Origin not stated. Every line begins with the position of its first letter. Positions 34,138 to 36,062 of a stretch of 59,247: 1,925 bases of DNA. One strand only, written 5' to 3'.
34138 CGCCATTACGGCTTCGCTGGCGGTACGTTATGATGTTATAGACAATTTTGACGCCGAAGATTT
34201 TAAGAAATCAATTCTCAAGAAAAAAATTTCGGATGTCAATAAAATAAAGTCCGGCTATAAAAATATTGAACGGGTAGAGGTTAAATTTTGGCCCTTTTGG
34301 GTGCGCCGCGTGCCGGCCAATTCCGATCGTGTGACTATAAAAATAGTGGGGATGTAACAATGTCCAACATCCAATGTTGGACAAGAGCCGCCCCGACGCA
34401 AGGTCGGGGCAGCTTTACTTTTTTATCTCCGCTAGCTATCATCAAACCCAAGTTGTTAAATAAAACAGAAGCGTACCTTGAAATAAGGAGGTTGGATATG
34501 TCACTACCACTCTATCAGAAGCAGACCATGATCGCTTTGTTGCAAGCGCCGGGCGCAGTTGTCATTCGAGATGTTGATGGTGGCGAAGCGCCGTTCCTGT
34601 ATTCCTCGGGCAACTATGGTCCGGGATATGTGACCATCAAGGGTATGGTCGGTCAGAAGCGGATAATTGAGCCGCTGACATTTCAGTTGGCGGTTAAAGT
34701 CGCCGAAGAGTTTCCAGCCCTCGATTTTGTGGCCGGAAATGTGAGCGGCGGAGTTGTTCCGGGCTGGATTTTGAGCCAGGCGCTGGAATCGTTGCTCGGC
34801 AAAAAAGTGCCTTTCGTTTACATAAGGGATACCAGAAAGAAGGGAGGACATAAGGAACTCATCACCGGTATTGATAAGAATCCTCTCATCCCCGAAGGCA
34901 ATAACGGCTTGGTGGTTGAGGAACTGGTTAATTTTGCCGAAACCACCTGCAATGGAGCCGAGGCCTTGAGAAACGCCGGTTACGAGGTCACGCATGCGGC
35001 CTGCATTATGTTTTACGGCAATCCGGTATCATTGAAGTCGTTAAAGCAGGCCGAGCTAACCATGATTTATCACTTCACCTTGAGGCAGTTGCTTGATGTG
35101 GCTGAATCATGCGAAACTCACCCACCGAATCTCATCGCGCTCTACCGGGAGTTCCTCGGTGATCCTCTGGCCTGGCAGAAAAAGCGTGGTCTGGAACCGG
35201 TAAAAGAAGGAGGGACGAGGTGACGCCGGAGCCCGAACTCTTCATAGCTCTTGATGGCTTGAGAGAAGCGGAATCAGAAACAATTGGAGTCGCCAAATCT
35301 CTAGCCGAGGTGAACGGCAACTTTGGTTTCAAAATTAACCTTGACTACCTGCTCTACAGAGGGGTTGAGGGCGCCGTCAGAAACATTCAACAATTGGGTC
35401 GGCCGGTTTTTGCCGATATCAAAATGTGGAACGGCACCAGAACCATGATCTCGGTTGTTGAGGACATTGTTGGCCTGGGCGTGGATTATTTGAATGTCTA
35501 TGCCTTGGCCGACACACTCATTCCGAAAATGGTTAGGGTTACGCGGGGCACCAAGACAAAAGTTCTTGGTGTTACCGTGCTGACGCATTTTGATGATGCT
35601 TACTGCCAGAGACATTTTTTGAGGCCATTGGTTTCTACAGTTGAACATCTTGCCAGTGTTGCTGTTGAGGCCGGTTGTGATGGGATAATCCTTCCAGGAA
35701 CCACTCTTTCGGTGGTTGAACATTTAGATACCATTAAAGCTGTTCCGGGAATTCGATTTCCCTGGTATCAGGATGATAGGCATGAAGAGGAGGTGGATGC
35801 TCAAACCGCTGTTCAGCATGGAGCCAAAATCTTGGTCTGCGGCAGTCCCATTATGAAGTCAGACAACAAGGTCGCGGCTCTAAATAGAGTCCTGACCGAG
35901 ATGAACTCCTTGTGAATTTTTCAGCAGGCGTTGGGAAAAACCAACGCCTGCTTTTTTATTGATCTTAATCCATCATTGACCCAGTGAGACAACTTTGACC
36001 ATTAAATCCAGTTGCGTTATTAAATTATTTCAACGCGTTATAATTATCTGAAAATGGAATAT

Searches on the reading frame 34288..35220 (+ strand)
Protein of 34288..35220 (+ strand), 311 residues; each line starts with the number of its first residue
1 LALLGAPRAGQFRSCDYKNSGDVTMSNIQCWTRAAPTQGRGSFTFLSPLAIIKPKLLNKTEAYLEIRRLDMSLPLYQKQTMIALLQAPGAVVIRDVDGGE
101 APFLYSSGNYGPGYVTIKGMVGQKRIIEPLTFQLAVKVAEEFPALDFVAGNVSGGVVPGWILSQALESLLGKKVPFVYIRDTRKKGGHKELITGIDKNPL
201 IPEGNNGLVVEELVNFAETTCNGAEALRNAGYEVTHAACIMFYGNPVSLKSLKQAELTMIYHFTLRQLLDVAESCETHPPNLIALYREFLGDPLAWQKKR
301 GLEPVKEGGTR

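Call 66: search_protein_families(library=pfam, proteins=[window:34288-35220:+], max_evalue=0.01)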
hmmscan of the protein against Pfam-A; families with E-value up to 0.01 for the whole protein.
window:34288-35220:+ (311 aa): 1 family
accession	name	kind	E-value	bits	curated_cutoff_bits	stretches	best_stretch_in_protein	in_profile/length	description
PF00156.33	Pribosyltran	-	7.2e-06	25.8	26.3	1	146-241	31-124/158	Phosphoribosyl transferase domain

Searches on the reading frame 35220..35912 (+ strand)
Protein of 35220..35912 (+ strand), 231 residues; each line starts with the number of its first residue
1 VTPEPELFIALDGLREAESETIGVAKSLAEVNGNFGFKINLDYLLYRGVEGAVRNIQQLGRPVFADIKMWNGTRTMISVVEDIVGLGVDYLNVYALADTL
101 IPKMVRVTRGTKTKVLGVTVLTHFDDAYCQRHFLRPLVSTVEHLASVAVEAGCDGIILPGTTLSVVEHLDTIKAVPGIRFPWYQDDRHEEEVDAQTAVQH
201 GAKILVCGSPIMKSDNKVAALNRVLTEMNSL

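Call 66: search_protein_families(library=pfam, proteins=[window:35220-35912:+], max_evalue=0.01)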
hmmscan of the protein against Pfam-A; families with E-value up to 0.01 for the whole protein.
window:35220-35912:+ (231 aa): 1 family
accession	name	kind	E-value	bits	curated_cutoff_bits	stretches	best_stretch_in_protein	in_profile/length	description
PF00215.30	OMPdecase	-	2.2e-20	74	27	1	6-223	2-220/221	Orotidine 5'-phosphate decarboxylase / HUMPS family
